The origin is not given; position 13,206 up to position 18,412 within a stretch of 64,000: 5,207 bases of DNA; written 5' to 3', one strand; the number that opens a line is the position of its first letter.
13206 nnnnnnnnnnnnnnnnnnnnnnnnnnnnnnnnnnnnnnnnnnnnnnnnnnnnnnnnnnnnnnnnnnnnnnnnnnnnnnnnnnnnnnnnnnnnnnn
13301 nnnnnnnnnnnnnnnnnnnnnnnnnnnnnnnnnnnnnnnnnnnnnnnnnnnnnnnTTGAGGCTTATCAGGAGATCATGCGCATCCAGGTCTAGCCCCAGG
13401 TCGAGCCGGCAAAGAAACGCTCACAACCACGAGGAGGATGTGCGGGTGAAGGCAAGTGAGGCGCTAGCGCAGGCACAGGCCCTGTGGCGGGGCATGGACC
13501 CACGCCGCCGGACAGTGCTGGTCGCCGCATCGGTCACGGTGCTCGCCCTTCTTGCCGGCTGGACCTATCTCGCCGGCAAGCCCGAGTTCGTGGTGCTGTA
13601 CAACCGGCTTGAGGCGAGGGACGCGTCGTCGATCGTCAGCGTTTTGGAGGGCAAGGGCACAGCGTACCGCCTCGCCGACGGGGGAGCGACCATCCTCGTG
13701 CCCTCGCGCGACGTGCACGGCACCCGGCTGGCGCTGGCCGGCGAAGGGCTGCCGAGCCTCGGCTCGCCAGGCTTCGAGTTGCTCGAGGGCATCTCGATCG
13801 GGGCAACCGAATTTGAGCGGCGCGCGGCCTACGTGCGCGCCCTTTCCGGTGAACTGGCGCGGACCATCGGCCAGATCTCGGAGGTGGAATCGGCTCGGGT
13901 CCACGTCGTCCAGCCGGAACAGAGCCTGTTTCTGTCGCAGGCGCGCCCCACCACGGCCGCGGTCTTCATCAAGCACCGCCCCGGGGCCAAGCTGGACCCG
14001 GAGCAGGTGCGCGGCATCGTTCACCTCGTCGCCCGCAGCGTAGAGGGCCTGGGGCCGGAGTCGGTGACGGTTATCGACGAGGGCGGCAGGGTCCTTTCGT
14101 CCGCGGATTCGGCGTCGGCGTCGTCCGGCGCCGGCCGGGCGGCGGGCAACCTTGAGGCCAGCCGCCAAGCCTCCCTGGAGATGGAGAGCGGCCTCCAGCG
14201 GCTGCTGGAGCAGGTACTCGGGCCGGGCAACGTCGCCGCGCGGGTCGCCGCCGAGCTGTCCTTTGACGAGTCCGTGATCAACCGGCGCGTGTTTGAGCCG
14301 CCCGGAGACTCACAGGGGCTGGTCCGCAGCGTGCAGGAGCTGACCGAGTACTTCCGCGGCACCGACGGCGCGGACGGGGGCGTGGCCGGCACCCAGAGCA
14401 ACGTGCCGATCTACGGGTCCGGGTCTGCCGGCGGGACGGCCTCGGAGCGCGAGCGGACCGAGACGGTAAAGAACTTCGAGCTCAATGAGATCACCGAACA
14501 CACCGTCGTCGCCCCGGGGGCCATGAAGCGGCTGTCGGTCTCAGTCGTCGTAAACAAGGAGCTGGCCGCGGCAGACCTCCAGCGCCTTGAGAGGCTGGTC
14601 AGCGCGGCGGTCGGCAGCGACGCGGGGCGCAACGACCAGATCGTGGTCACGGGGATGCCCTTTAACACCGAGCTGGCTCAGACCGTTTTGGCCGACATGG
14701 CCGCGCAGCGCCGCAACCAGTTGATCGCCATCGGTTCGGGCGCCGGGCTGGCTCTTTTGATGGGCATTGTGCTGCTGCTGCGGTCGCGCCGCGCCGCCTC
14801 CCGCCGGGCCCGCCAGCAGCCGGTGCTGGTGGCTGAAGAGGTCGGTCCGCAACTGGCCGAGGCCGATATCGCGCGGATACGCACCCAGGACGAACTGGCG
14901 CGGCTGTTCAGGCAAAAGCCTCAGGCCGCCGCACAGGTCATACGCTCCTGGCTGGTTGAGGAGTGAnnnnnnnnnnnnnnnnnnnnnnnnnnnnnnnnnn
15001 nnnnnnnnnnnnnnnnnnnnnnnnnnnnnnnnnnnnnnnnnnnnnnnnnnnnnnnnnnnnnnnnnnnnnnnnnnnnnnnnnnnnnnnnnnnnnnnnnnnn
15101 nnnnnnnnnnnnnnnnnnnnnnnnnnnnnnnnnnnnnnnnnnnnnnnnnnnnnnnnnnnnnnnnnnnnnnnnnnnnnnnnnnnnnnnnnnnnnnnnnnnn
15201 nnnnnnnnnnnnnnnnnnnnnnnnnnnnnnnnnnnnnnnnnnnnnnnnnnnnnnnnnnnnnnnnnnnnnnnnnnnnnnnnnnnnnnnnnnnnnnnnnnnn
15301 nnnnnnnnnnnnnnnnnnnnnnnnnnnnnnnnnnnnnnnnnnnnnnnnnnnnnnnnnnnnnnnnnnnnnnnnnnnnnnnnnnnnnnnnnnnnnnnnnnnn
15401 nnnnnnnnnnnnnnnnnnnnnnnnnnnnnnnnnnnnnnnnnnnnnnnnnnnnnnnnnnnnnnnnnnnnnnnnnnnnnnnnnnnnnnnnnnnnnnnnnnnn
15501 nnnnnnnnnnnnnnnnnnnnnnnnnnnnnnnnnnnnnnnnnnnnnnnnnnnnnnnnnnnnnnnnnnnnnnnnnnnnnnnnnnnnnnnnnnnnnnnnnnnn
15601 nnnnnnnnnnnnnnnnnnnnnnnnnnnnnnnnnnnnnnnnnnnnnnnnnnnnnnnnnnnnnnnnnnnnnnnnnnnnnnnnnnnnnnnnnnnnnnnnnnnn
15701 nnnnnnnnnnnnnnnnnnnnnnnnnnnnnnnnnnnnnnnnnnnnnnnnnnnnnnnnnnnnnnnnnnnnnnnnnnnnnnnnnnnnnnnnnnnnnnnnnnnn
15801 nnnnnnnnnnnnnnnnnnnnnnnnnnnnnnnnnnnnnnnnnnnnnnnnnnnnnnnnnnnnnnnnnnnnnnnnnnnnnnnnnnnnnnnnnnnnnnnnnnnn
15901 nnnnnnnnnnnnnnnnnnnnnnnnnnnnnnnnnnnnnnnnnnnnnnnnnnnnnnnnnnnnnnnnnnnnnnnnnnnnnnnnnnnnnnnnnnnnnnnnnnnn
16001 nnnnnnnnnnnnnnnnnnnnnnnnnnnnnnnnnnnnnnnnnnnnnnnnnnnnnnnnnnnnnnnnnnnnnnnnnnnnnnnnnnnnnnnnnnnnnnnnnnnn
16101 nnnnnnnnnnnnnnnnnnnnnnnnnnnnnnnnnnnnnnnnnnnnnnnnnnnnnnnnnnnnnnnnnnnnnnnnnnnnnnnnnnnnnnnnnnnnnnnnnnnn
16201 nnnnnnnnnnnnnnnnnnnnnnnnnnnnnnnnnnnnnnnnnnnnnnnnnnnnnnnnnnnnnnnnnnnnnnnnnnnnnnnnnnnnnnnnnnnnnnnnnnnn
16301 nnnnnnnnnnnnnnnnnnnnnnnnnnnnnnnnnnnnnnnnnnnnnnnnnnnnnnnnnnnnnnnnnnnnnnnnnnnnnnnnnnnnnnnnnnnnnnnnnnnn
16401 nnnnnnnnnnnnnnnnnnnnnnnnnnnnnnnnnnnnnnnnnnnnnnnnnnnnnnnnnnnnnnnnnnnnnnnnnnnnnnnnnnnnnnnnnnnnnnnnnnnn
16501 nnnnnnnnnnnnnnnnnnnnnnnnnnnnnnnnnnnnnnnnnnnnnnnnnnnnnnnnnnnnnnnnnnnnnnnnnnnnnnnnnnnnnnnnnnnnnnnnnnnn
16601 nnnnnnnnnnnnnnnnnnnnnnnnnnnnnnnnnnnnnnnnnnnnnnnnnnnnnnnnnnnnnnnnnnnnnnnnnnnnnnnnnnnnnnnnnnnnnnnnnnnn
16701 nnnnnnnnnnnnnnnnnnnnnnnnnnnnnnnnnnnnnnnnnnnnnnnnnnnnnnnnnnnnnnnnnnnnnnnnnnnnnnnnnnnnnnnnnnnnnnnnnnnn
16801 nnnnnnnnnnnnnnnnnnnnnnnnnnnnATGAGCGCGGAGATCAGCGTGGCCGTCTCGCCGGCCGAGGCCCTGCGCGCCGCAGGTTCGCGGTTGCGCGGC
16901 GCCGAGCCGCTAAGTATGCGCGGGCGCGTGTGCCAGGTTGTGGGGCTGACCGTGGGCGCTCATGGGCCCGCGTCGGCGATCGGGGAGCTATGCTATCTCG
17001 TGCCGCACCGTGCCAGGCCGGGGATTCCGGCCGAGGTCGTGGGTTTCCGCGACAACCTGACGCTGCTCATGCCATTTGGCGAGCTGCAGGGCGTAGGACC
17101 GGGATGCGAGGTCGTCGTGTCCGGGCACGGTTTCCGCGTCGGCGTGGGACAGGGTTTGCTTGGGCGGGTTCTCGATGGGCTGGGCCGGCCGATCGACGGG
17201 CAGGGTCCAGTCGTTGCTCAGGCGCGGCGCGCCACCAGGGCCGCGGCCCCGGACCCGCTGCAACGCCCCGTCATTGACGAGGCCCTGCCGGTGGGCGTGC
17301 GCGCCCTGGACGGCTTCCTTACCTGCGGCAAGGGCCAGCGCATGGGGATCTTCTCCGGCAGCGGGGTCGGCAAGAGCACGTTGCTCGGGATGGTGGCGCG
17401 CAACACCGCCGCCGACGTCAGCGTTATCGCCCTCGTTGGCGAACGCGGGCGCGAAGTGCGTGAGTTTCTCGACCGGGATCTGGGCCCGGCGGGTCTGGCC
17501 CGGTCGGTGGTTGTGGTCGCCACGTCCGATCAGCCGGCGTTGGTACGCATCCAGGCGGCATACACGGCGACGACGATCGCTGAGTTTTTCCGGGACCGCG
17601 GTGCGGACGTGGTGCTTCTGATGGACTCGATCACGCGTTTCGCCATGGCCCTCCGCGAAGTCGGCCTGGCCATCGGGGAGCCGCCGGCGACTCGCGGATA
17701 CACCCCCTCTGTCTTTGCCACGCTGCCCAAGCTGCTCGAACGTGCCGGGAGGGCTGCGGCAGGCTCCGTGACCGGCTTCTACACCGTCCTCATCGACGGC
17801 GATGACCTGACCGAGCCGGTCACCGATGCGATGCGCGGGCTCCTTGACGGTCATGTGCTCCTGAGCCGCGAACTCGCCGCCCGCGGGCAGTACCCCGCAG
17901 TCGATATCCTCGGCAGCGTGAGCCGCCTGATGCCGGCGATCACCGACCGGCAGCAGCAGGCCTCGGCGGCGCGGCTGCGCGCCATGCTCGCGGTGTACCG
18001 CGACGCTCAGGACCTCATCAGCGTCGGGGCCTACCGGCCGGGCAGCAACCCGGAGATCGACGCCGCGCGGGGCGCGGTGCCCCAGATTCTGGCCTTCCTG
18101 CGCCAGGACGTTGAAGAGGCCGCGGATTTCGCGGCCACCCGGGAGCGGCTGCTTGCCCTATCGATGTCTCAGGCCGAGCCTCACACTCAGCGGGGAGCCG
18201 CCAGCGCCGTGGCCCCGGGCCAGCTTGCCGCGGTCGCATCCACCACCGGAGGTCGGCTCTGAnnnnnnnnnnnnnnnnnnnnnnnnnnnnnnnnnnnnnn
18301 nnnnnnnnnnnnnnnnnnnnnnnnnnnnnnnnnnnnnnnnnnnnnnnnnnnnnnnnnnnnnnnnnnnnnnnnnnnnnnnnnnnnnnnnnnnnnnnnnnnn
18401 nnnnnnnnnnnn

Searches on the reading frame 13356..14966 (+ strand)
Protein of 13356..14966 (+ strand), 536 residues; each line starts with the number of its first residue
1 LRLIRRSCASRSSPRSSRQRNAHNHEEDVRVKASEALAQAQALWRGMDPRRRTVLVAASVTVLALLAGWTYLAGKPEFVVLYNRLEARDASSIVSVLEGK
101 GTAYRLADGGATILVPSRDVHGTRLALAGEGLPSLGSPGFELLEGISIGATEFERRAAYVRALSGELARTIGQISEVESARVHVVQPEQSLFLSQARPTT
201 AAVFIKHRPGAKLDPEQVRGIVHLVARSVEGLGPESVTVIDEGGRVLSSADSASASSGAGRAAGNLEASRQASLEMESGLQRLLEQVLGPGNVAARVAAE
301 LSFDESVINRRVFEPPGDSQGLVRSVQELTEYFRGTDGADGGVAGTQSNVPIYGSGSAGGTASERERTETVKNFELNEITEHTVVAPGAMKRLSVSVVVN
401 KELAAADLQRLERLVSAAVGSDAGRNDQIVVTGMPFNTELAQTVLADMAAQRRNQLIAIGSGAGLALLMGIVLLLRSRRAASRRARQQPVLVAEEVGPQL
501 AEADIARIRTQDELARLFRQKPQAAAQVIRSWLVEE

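Call 74: search_protein_families(library=pfam, proteins=[window:13356-14966:+], max_evalue=0.0001)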
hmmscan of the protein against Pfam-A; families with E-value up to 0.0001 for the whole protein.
window:13356-14966:+ (536 aa): 2 families
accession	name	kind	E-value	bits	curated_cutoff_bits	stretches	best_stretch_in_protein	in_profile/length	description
PF01514.23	YscJ_FliF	-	2.1e-58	197.6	24.4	1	74-248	2-178/179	Secretory protein of YscJ/FliF family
PF08345.17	YscJ_FliF_C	-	7.8e-38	130.7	23.8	1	284-436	1-147/147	Flagellar M-ring protein C-terminal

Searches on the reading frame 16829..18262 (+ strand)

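Call 74: search_protein_families(library=pfam, proteins=[window:16829-18262:+], max_evalue=0.0001)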
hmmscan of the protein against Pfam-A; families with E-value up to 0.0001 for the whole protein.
window:16829-18262:+ (477 aa): 3 families
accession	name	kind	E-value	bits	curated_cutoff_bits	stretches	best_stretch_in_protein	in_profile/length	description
PF00006.31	ATP-synt_ab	-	5.1e-87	291.4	29.5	1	156-365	1-213/213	ATP synthase alpha/beta family, nucleotide-binding domain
PF18269.6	T3SS_ATPase_C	-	1.8e-24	85.8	22.7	1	372-441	1-70/72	T3SS EscN ATPase C-terminal domain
PF02874.29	ATP-synt_ab_N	-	4.7e-06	27.4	20.9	1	34-96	1-66/69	ATP synthase alpha/beta family, beta-barrel domain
